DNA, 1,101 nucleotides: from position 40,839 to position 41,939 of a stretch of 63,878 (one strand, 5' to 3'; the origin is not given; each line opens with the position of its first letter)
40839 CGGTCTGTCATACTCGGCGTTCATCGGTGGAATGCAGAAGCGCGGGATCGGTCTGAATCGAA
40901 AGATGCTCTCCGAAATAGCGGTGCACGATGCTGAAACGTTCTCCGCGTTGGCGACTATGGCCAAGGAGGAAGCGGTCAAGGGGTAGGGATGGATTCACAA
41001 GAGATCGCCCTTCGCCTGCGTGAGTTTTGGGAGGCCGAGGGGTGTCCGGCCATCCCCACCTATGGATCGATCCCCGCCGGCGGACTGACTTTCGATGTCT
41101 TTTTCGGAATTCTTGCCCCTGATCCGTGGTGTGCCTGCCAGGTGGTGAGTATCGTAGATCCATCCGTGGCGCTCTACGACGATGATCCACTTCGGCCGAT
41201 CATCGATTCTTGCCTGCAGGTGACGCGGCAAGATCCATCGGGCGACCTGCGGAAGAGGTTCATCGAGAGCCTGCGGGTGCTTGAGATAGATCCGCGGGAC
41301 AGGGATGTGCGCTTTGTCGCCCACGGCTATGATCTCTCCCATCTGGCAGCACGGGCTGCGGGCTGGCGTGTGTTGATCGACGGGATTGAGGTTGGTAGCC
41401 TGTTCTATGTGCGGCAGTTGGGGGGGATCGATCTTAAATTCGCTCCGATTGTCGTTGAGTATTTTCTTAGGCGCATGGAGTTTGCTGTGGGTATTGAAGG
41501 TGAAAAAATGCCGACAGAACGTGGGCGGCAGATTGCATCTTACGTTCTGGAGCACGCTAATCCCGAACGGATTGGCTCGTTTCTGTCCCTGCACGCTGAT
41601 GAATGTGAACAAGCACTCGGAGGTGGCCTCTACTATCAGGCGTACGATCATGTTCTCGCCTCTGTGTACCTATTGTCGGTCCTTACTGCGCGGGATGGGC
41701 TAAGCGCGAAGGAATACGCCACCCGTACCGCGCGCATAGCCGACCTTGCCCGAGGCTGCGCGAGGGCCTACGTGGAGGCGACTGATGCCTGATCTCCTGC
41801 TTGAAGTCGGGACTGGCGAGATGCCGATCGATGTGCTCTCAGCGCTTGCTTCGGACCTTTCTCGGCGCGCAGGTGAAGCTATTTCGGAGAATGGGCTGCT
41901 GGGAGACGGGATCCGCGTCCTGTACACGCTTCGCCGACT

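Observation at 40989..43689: GlyQ/GlyS-like pair with eroded class II catalytic motifs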

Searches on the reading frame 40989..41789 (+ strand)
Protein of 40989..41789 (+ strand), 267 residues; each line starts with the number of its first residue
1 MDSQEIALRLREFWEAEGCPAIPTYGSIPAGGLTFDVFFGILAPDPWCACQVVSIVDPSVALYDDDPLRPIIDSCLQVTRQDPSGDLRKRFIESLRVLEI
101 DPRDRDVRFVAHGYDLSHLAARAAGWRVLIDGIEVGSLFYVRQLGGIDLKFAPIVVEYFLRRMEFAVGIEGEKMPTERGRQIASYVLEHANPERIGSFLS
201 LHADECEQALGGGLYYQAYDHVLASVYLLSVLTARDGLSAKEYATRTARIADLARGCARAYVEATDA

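Call 3: search_protein_families(library=pfam, proteins=[window:40989-41789:+], max_evalue=0.01)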
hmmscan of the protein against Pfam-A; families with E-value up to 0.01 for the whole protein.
window:40989-41789:+ (267 aa): 1 family
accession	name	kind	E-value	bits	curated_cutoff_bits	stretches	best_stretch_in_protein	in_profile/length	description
PF02091.20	tRNA-synt_2e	-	5.6e-37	127.9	27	1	4-264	2-276/278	Glycyl-tRNA synthetase alpha subunit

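Call 4: search_protein_families(library=ncbifam, proteins=[window:40989-41789:+], max_evalue=0.01)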
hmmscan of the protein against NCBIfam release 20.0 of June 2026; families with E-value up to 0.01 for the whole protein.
window:40989-41789:+ (267 aa): 3 families
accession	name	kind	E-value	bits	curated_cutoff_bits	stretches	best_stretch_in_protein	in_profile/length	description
NF006827.1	PRK09348.1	equivalog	1.6e-35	122.8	369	1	4-263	3-276/276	glycine--tRNA ligase subunit alpha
TIGR00388.1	glyQ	equivalog_domain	2.7e-32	112.2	361.45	2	2-164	2-165/293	glycine--tRNA ligase subunit alpha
NF011499.0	PRK14908.1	equivalog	4.9e-28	98.1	1244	1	4-264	8-282/998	glycine--tRNA ligase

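Call 7: search_solved_structures(query=window:40989-41789:+, show_alignments=2, max_evalue=0.001)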
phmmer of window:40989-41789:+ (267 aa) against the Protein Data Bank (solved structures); distinct sequences matched with E-value up to 0.001: 8.
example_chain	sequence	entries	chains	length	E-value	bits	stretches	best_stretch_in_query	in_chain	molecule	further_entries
7lu4_A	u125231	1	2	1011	2.2e-32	115.7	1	1-263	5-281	Multifunctional fusion protein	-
7xjy_A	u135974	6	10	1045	2.6e-29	105.7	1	4-264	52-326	Glycine--tRNA ligase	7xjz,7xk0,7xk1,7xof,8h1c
1j5w_A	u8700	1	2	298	4.8e-28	101.5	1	4-264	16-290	Glycyl-tRNA synthetase alpha chain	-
8ie2_B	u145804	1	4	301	6.6e-27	97.8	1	3-263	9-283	Glycine--tRNA ligase alpha subunit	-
5f5w_A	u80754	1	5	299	4.1e-25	91.9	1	4-264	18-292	Glycine--tRNA ligase alpha subunit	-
3rf1_A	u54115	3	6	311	1.7e-24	89.8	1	5-262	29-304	Glycyl-tRNA synthetase alpha subunit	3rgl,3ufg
7eiv_A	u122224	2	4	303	5.1e-19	71.9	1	4-165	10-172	Glycine--tRNA ligase alpha subunit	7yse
7qcf_A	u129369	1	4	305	5.2e-19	71.9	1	4-165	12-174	Glycine--tRNA ligase alpha subunit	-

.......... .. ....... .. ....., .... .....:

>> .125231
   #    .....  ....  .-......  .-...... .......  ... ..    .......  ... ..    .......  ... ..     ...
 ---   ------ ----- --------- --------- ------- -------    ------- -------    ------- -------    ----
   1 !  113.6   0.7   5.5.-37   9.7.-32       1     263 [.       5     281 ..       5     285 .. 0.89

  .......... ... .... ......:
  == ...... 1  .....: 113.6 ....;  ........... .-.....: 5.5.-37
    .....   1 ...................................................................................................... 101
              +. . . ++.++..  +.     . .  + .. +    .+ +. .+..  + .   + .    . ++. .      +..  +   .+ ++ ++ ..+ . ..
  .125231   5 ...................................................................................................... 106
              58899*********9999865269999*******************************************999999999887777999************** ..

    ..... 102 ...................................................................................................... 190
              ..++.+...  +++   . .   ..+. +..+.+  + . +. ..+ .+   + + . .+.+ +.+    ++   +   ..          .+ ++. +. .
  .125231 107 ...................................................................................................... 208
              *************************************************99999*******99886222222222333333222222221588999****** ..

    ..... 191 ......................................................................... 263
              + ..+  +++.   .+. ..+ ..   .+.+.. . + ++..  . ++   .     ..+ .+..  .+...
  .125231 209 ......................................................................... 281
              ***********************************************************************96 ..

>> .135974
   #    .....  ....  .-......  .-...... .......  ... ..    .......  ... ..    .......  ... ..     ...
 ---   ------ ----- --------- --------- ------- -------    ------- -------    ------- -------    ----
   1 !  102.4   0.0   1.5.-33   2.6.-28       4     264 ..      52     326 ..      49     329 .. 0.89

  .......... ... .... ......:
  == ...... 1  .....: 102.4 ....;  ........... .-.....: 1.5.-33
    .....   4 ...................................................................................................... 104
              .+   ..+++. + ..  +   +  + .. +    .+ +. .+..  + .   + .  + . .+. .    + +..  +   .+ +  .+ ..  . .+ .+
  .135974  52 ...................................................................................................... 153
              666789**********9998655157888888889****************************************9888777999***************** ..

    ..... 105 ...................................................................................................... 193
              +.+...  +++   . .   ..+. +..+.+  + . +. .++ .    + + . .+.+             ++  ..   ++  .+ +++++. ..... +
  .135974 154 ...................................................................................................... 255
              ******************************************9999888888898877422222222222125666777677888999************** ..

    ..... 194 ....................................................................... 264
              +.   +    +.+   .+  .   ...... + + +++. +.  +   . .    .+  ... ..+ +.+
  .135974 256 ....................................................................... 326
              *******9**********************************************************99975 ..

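Call 10: find_homologous_proteins(query=window:40989-41789:+)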
Query window:40989-41789:+ (267 aa): 18 proteins with E <= 0.001 among 3899 candidates.
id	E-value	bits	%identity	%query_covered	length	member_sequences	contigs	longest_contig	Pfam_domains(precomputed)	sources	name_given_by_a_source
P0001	4.5e-176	602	100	100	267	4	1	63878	PF02091.21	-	-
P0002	1.4e-103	364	65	100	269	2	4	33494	PF02091.21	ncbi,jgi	jgi:glycyl-tRNA synthetase alpha subunit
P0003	8.0e-103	362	63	100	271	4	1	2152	PF02091.21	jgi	-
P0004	3.4e-102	359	64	100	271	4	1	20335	PF02091.21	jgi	-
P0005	2.5e-100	353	64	100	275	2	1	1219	PF02091.21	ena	-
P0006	2.2e-98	347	62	100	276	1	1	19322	PF02091.21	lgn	-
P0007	5.5e-98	346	64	100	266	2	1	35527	PF02091.21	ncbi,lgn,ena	-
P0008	2.3e-89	317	58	100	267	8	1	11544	PF02091.21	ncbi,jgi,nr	ncbi:glycine--tRNA ligase subunit alpha [Candidatus Bipolaricaulota bacterium]|nr:glycine--tRNA liga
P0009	6.9e-88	313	55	100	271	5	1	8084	PF02091.21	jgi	-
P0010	8.4e-88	312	55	100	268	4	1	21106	PF02091.21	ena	-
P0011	3.8e-78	281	53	100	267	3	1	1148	PF02091.21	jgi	-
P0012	6.1e-78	280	54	100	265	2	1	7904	PF02091.21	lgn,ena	-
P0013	7.6e-70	253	52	100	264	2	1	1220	PF02091.21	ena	-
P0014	2.0e-68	249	58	80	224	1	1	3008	PF02091.21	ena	-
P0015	1.2e-51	194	56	60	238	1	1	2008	PF02091.21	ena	-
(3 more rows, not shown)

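Call 39: predict_structure(alignment_id=A1)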
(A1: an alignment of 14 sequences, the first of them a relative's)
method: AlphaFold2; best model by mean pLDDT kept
length: 267 residues; sequences in the alignment: 14
mean_pLDDT: 82.1   pTM: 0.81
mean pLDDT of the five models: 82.1, 79.5, 79.5, 73.1, 47.9
residues with pLDDT >= 90: 106; 70-90: 116; 50-70: 22; < 50: 23
segments of 3 or more residues with pLDDT < 50: 64-68, 172-189
pLDDT, mean of each block of 10 residues (from residue 1): 91 93 85 89 85 81 51 86 75 92 87 81 86 86 88 89 75 44 44 83 95 93 89 77 92 95 81
secondary structure, 60 per line:
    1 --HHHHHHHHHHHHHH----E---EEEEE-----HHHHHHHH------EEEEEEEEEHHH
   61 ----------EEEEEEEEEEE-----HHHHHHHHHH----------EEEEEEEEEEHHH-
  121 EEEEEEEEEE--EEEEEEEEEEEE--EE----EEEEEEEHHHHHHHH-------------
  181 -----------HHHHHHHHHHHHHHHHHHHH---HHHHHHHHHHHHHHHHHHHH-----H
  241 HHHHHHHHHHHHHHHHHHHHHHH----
elements in order: H3-16 E25-29 H35-42 E49-57 E71-81 H87-96 E107-116 E121-130 E133-144 E153-159 H160-167 H192-211 H215-234 H240-263

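Call 43: fold_search(model_id=the predicted structure, library=pdb)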
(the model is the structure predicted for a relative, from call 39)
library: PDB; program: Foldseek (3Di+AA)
matches with E <= 10: 1052; with E <= 0.001: 69
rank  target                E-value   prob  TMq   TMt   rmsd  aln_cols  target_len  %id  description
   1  1j5w_B                7.3e-20  1.00  0.81  0.78   4.5       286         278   25  Crystal structure of Glycyl-tRNA synthetase alpha chain (TM0216) from Thermotoga maritima at 1.95 A resolution (released 2002-07-17)
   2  5f5w_B                2.0e-19  1.00  0.84  0.80   4.2       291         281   24  Crystal structure of the alpha subunit of glycyl tRNA synthetase (GlyRS) from Aquifex aeolicus in complex with an anal (released 2016-05-11)
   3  5f5w_A                2.5e-19  1.00  0.82  0.78   4.3       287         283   25  Crystal structure of the alpha subunit of glycyl tRNA synthetase (GlyRS) from Aquifex aeolicus in complex with an anal (released 2016-05-11)
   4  3rf1_B                5.5e-19  1.00  0.81  0.76   5.1       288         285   23  The crystal structure of glycyl-tRNA synthetase subunit alpha from Campylobacter jejuni subsp. jejuni NCTC 11168 (released 2011-04-20)
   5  5f5w_D                5.9e-19  1.00  0.81  0.78   4.5       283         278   24  Crystal structure of the alpha subunit of glycyl tRNA synthetase (GlyRS) from Aquifex aeolicus in complex with an anal (released 2016-05-11)
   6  3rgl_B                5.9e-19  1.00  0.82  0.77   5.0       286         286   24  The crystal structure of glycyl-tRNA synthetase subunit alpha from Campylobacter jejuni subsp. jejuni NCTC in complex  (released 2011-06-08)
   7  7lu4_A                7.3e-19  1.00  0.82  0.24   4.4       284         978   28  Crystal structure of bacterial glycyl tRNA synthetase in complex with glycine (released 2021-08-04)
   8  1j5w_A                8.7e-19  1.00  0.83  0.80   4.5       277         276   26  Crystal structure of Glycyl-tRNA synthetase alpha chain (TM0216) from Thermotoga maritima at 1.95 A resolution (released 2002-07-17)
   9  7lu4_B                1.1e-18  1.00  0.84  0.24   4.6       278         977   30  Crystal structure of bacterial glycyl tRNA synthetase in complex with glycine (released 2021-08-04)
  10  3rf1_A                1.5e-18  1.00  0.83  0.76   4.9       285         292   23  The crystal structure of glycyl-tRNA synthetase subunit alpha from Campylobacter jejuni subsp. jejuni NCTC 11168 (released 2011-04-20)
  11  8h1c_A                2.8e-18  1.00  0.81  0.24   4.8       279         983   28  Cryo-EM structure of Oryza sativa plastid glycyl-tRNA synthetase in complex with two tRNAs (one in tRNA binding state  (released 2023-04-26)
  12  8ie2_A                4.4e-18  1.00  0.84  0.75   4.2       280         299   24  Crystal structure of Lactiplantibacillus plantarum GlyRS (released 2023-06-07)
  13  7eiv_B                7.7e-18  1.00  0.83  0.74   5.4       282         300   22  heterotetrameric glycyl-tRNA synthetase from Escherichia coli (released 2021-08-11)
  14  7xof_B                1.0e-17  1.00  0.83  0.26   4.2       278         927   27  Crystal structure of Oryza sativa plastid glycyl-tRNA synthetase (released 2023-05-24)
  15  7xjy_A                1.6e-17  1.00  0.82  0.30   4.8       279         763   28  Cryo-EM structure of Oryza sativa plastid glycyl-tRNA synthetase (apo form) (released 2023-05-03)
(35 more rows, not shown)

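Call 72: search_protein_representatives(alignment_id=A3)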
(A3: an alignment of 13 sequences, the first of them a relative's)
Query: 13 sequences, 267 profile positions. Proteins with E-value up to 0.001 (for the whole library): 1200; up to 1e-10: 511; up to 1e-30: 45. The best 150 are listed.
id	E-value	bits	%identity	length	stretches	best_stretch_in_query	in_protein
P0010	4.4e-124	429.5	-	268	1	1-267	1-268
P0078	9.7e-98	343.1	-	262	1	1-267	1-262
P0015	1.3e-75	270.6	-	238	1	1-165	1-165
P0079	7.9e-51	189.3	-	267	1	1-267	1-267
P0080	1.6e-44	168.6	-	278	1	1-263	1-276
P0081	4.7e-43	163.8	-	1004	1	3-266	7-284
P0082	2.5e-41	158.1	-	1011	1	3-264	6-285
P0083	5.2e-39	150.5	-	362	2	1-169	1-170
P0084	1.0e-37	146.3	-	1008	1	1-263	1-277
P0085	5.9e-37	143.8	-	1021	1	3-266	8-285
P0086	8.9e-37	143.2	-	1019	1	4-265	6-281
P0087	3.1e-36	141.4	-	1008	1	3-263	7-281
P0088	3.3e-36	141.3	-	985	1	1-264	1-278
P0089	3.3e-36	141.3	-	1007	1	1-263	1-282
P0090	4.5e-36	140.9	-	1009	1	5-262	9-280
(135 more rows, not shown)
